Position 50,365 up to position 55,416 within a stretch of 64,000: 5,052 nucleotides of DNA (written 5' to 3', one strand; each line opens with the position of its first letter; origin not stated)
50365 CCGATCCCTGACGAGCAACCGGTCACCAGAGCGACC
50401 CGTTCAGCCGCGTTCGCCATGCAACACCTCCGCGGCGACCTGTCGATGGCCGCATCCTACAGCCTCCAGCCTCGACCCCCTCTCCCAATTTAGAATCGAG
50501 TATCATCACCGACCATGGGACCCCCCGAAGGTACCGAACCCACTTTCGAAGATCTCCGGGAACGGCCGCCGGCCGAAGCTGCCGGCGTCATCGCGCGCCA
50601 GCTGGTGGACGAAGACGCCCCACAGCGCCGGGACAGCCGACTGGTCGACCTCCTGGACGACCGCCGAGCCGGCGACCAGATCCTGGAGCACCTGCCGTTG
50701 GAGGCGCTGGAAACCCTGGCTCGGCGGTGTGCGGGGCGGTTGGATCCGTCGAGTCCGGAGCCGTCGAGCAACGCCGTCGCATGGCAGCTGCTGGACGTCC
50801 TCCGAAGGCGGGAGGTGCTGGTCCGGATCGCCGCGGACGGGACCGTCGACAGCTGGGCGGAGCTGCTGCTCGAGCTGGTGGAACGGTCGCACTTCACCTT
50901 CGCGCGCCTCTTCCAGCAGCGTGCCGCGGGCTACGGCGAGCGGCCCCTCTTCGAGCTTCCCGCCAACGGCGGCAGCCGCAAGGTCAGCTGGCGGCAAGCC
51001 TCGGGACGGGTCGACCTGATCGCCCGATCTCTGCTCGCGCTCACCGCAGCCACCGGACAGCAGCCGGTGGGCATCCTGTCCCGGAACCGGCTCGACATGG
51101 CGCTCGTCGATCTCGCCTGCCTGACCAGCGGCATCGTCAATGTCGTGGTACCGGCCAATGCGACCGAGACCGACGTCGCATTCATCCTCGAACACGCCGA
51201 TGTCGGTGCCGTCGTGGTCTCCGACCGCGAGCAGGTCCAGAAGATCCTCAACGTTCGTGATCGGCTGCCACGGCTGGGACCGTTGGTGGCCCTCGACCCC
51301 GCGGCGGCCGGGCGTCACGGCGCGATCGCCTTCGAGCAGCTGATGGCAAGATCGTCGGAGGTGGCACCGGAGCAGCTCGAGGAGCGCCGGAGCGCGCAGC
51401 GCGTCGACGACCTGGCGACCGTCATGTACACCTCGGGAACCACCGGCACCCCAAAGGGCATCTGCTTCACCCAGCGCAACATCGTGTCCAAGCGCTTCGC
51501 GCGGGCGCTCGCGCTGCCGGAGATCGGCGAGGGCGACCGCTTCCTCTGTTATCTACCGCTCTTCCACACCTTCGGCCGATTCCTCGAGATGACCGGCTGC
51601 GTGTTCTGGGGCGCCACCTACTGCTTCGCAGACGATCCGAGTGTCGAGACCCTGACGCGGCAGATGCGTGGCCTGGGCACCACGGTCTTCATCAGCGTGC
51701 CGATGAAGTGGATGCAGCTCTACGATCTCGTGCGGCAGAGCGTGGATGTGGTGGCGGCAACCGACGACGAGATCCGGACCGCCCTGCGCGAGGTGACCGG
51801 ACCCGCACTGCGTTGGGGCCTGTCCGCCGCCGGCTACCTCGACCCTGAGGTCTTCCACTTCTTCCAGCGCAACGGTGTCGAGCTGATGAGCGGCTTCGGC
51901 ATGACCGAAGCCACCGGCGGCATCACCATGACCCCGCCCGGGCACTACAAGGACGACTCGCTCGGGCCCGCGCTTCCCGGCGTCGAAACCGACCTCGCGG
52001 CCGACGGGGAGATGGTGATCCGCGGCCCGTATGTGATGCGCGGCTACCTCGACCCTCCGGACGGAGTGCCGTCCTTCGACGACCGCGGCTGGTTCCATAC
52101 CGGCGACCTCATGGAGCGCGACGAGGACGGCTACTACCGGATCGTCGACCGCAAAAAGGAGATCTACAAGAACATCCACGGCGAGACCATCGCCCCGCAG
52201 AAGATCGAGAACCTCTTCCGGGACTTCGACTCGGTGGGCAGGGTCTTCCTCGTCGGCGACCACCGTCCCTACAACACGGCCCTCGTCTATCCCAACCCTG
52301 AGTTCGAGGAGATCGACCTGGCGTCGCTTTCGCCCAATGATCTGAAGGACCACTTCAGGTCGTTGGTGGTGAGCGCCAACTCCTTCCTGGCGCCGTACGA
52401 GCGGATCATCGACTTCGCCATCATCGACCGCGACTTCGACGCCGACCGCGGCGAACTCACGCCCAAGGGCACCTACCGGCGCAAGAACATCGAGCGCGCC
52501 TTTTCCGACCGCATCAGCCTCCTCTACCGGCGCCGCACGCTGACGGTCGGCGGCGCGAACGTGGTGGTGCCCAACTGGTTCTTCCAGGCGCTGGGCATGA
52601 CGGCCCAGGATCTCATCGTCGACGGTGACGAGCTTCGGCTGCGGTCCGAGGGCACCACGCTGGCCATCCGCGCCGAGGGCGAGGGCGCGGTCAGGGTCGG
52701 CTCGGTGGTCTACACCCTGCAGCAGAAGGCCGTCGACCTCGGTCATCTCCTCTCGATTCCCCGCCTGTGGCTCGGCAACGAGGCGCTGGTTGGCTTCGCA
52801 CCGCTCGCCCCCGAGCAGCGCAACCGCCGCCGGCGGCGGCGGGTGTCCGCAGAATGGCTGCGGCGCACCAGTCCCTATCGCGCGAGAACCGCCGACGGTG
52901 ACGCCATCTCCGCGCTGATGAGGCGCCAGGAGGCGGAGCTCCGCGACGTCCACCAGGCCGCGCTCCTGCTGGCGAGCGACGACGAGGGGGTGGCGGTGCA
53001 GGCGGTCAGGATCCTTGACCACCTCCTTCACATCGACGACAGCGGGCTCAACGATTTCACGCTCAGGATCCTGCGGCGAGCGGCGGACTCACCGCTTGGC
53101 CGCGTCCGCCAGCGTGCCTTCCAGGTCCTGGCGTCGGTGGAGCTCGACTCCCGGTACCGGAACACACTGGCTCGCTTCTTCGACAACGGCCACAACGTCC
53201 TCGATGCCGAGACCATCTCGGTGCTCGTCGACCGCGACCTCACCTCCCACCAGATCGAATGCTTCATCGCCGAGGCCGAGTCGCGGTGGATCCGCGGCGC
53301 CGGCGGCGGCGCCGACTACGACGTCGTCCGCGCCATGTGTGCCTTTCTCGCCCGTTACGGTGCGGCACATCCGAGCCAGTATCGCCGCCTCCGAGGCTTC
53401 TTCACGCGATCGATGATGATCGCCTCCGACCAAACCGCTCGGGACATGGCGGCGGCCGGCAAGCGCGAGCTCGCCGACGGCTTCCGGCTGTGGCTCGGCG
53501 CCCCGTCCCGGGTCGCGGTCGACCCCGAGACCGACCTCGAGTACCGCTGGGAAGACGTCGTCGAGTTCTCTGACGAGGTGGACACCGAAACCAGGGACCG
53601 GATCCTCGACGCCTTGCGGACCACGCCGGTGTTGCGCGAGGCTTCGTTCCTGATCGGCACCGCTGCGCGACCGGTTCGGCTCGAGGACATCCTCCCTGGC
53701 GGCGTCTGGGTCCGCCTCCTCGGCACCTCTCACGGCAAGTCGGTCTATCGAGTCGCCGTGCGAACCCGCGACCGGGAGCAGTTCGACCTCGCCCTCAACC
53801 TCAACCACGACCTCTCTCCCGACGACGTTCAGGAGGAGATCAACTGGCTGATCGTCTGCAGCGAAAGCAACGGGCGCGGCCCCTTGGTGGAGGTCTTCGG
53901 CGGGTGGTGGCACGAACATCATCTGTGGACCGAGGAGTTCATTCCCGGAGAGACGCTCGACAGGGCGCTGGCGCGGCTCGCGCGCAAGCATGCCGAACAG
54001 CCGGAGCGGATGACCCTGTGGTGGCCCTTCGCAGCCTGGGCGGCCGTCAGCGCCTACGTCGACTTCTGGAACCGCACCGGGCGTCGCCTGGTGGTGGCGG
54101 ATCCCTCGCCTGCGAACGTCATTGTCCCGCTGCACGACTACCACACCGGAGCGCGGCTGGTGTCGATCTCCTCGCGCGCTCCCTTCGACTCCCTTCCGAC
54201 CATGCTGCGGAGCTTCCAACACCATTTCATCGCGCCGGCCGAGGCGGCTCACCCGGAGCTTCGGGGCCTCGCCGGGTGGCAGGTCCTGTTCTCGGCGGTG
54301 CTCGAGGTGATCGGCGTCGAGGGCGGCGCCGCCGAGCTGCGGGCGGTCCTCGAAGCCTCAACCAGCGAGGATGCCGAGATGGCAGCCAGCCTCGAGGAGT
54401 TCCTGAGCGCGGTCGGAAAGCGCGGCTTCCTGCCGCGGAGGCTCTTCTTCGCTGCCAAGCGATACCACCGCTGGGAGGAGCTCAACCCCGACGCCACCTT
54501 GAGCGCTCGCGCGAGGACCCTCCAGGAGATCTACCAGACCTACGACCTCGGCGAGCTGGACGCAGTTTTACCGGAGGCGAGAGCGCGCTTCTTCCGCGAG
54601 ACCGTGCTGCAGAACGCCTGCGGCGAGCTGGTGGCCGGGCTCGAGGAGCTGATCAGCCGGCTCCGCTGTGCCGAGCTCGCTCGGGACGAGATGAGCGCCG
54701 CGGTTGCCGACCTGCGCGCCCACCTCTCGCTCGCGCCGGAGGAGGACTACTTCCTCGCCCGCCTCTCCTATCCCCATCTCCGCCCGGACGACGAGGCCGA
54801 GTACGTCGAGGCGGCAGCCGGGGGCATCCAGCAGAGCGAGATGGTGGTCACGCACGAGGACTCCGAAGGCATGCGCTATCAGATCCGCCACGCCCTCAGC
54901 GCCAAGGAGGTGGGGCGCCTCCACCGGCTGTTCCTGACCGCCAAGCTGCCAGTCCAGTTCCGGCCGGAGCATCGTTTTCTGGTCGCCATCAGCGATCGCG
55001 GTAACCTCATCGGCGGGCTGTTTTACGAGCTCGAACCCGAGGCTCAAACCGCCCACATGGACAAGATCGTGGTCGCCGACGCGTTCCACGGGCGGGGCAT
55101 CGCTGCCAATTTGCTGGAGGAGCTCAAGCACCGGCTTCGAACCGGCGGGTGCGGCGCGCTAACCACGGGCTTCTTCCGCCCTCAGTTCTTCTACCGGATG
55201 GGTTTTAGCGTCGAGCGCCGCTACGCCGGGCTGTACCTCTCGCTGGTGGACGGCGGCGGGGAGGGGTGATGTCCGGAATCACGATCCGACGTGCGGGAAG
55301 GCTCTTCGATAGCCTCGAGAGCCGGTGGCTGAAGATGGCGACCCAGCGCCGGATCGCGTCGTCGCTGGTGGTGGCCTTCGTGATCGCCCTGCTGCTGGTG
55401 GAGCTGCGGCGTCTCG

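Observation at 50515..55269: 1584-aa fusion of an acyl-adenylate/CoA ligase, a degenerate ABC1/UbiB-like kinase segment and a terminal GNAT acyltransferase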

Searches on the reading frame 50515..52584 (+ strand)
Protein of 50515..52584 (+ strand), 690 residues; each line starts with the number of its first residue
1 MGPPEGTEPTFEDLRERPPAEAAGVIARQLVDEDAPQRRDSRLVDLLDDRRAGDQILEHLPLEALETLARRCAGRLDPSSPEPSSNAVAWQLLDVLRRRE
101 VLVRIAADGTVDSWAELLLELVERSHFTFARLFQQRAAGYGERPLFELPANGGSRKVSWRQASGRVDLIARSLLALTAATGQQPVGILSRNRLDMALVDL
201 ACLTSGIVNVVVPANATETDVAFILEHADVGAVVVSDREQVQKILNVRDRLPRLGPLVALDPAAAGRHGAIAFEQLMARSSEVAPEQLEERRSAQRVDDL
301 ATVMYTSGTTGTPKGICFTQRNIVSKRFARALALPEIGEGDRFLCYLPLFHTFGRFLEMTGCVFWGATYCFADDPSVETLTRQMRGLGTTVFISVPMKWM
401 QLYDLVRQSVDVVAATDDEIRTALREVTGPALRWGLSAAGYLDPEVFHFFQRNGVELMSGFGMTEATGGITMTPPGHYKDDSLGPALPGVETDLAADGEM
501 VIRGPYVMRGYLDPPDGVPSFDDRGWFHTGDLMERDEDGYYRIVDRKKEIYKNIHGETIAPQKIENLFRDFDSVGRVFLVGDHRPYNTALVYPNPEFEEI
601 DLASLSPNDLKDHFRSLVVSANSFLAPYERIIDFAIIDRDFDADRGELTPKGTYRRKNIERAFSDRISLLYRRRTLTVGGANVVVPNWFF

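Call 48: search_solved_structures(query=window:50515-52584:+, max_evalue=1e-20, show_alignments=1)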
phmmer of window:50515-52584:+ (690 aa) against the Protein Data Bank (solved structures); distinct sequences matched with E-value up to 1e-20: 23.
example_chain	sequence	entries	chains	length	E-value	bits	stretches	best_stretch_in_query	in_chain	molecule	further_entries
6k4c_A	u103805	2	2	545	9.6e-27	96.8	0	457-574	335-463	Ancestral luciferase AncLamp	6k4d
6q2m_A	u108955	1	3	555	3.4e-24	88.4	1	185-570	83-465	Luciferin 4-monooxygenase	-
5msp_A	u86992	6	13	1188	3.8e-24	88.2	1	296-680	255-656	Thioester reductase domain-containing protein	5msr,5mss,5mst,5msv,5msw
6oz1_A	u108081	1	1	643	4.5e-24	88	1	293-671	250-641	Oxidoreductase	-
4g37_A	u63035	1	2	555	5.3e-24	87.8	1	186-570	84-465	Luciferin 4-monooxygenase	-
5kyt_A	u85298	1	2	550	5.7e-24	87.7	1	185-570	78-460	Luciferin 4-monooxygenase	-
6hps_A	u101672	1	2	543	6.4e-24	87.5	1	185-570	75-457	Luciferin 4-monooxygenase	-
1ba3_A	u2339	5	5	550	6.7e-24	87.4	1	185-570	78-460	LUCIFERASE | Luciferin 4-monooxygenase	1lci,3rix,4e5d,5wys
3iep_A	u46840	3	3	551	6.7e-24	87.4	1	185-570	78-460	Luciferin 4-monooxygenase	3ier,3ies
4g36_A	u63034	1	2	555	6.9e-24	87.4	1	185-570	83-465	Luciferin 4-monooxygenase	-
5dv9_A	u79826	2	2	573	7.8e-24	87.2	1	185-570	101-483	Luciferin 4-monooxygenase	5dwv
2d1q_A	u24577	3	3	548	9.9e-24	86.9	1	232-575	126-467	Luciferin 4-monooxygenase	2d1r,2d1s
2d1t_A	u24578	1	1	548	1e-23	86.9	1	232-575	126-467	Luciferin 4-monooxygenase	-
5kyv_A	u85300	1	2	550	2e-23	85.8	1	185-570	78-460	Luciferin 4-monooxygenase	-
8ivi_A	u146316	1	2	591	5.1e-23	84.5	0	497-582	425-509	Medium/long-chain-fatty-acid--CoA ligase FadD8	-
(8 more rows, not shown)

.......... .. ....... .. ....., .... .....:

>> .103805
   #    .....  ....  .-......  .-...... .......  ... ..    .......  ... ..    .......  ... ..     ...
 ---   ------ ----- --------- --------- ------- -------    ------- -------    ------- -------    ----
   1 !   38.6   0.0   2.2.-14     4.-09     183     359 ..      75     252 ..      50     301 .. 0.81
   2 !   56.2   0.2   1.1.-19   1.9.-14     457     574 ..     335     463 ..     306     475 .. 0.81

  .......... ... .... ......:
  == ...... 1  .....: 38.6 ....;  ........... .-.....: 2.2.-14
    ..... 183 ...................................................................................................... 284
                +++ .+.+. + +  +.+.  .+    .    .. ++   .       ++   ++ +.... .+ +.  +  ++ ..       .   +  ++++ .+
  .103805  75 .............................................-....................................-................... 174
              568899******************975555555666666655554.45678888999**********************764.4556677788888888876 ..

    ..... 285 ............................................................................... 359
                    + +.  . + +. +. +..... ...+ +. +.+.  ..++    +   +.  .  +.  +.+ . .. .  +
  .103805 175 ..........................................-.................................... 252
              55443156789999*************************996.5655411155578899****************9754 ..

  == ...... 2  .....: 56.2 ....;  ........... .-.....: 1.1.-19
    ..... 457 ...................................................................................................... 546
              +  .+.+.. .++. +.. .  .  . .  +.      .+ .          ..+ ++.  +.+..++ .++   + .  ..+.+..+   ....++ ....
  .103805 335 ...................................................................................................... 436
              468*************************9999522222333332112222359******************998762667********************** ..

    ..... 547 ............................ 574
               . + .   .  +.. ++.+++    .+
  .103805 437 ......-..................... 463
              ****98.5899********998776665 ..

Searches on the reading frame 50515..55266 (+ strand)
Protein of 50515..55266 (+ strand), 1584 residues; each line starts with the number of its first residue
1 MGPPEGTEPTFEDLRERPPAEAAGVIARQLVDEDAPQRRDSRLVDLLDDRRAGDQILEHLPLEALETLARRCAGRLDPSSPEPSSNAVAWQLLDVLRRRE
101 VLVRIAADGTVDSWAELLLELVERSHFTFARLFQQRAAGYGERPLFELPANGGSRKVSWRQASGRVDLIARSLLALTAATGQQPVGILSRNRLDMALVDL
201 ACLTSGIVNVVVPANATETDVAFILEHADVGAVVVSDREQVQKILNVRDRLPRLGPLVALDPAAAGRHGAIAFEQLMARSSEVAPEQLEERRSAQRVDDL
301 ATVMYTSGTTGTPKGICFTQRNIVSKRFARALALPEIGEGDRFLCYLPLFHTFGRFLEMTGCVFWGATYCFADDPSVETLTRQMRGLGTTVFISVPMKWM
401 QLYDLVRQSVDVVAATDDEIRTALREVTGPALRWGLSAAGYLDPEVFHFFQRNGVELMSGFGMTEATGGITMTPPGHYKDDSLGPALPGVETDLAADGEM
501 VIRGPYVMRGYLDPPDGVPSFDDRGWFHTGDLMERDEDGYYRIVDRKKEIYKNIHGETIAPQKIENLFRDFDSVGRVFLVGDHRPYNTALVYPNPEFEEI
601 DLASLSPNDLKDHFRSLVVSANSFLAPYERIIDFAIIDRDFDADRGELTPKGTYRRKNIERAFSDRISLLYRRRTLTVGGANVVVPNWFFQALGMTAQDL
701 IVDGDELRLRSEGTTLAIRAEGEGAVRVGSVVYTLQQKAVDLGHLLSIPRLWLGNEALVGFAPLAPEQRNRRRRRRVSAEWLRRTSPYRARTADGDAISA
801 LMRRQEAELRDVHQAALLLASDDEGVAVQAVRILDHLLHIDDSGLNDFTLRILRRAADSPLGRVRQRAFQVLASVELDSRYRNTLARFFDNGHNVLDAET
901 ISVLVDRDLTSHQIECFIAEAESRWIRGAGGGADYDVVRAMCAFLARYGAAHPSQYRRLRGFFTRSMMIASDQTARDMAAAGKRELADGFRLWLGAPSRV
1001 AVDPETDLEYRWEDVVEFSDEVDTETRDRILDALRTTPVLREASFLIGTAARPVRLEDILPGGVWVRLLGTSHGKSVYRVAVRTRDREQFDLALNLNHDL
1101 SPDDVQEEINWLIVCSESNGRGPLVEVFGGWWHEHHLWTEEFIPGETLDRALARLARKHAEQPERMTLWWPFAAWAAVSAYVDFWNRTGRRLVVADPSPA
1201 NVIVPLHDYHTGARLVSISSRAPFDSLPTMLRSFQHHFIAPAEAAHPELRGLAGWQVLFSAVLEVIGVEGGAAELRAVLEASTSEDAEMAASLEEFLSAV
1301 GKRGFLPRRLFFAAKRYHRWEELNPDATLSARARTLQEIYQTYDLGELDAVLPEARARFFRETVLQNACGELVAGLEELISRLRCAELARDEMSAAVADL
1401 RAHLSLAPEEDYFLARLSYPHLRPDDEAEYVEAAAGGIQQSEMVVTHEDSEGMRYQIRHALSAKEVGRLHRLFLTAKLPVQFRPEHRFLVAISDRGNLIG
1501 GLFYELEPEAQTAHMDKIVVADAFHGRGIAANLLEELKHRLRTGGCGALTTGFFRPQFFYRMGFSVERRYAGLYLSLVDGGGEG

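Call 3: search_protein_families(library=pfam, proteins=[window:50515-55266:+], max_evalue=1)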
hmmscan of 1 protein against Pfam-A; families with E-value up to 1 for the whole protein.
window:50515-55266:+ (1584 aa): 6 families
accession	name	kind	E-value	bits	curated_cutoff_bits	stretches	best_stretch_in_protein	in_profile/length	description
PF00501.34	AMP-binding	-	3.3e-63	214.2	29.9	1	133-512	1-384/384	AMP-binding enzyme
PF23562.2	AMP-binding_C_3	-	6.6e-12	46.3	20.8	1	554-673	7-122/124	AMP-binding enzyme C-terminal domain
PF00583.31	Acetyltransf_1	-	5.6e-09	36.7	20.7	1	1481-1564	28-116/116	Acetyltransferase (GNAT) family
PF13508.13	Acetyltransf_7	-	4.6e-07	30.5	27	1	1485-1565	2-83/84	Acetyltransferase (GNAT) domain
PF13673.13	Acetyltransf_10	-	0.00097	19.6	23.6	1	1485-1544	29-83/128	Acetyltransferase (GNAT) domain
PF14542.12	Acetyltransf_CG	-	0.0028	18.2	30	1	1492-1543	6-55/80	GCN5-related N-acetyl-transferase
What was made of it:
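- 50515..50910 (+): N-terminal extension (aa 1-132). The first ~55 aa are variable; a conserved stretch '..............' follows. Function unknown. No Pfam hit (call 3).
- On ANL superfamily, acyl-CoA ligase (AMP-forming): PF23562: 46.3 bits against 20.8 (call 3).
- On GNAT acyltransferases: PF13508: 30.5 bits against 27 (call 3).
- On ABC1/UbiB atypical kinases: No hit at E<=1 for the full protein (call 3).
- Checked: Pfam AMP-binding covers aa 133-512 (E 3e-63) and AMP-binding_C_3 covers aa 554-673 (E 7e-12) (call 3). Pfam Acetyltransf_1 covers aa 1481-1564 (36.7 bits against a cut-off of 20.7) (call 3).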

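Call 4: search_protein_families(library=ncbifam, proteins=[window:50515-55266:+], max_evalue=1)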
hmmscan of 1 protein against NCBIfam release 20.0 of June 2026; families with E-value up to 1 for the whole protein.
window:50515-55266:+ (1584 aa): 99 families (the best 25 are shown)
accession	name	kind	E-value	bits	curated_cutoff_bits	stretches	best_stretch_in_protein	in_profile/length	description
NF038343.1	ligase_FadD11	exception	4.1e-65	220.3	950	2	414-673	310-583/585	fatty acid--CoA ligase FadD11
NF004837.0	PRK06187.1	subfamily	7.1e-54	182.9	476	1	126-581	7-455/531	long-chain-fatty-acid--CoA ligase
NF009233.0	PRK12583.1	subfamily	6.9e-46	156.8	832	2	154-373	43-275/558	fatty acid CoA ligase family protein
NF005801.1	PRK07656.1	equivalog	2.1e-45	155.3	657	1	153-581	23-436/500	FadD3 family acyl-CoA ligase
NF006182.0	PRK08316.1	subfamily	6.1e-42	143.8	663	2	154-403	34-275/523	fatty acyl-CoA synthetase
TIGR01923.1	menE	equivalog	9.5e-41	140.1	330.15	1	159-582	2-382/442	o-succinylbenzoate--CoA ligase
NF041592.1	carboxyl_red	equivalog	5.1e-39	133.7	1300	1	156-673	77-621/1160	carboxylic acid reductase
NF002966.0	PRK03640.1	equivalog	7.5e-36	123.7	556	1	154-582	25-416/483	o-succinylbenzoate--CoA ligase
NF004114.0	PRK05605.1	equivalog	8.1e-35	120.2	766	1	267-585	192-506/575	long-chain-fatty-acid--CoA ligase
NF005702.0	PRK07514.1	subfamily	1.5e-34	119.3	558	1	153-581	26-433/506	malonyl-CoA synthase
NF006572.0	PRK09088.1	equivalog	1.3e-33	116.5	696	1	257-581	103-421/491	acyl-CoA synthetase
NF005858.0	PRK07787.1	subfamily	1.2e-32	113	575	1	177-581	41-407/471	acyl-CoA synthetase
NF004808.0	PRK06155.1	equivalog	2.3e-32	112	722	1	125-575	19-449/542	ATP-dependent acyl-CoA ligase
NF004758.0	PRK06087.1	equivalog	4.3e-32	111.2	736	1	194-576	87-461/548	medium-chain fatty-acid--CoA ligase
TIGR03208.1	cyc_hxne_CoA_lg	equivalog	6.3e-32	111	792.3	1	152-581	49-472/538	cyclohexanecarboxylate-CoA ligase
TIGR03098.1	ligase_PEP_1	hypoth_equivalog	1.8e-28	99.3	592.35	1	155-582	24-452/517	acyl-CoA ligase (AMP-forming), exosortase A system-associated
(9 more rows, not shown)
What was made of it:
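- On Named ligase equivalogs (FadD11, FadD3, MenE and others): All 25 listed are below cut-off (call 4).
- Closest known: Long-chain acyl-CoA synthetases of the ACSL / FadD15 / FadD11 type. Different: Scores are far below every NCBIfam equivalog cut-off (FadD11: 220 bits against 950; call 4).
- Best models are FadD11 and long-chain-fatty-acid-CoA ligase, with the ACSL-type C-terminal domain PF23562 (calls 3, 4). NCBIfam TIGR03098 is among the weaker ligase matches (call 4).
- Tried and rejected: Pfam and NCBIfam on the full protein found nothing (calls 3, 4).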

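Call 58: list_cluster_members(proteins=[window:50515-55266:+])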
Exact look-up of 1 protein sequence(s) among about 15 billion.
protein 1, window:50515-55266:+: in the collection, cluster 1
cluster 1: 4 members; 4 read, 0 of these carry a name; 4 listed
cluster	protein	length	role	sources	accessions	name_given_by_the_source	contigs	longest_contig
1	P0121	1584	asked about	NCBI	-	-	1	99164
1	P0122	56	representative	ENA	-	-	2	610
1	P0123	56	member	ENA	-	-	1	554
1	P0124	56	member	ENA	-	-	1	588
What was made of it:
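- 50515..55269 (+): Whole ORF, 1584 aa: ligase, scaffold/pseudokinase and GNAT in one chain. The exact protein is in the public collection on a 99-kb NCBI contig with no name given (call 58).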
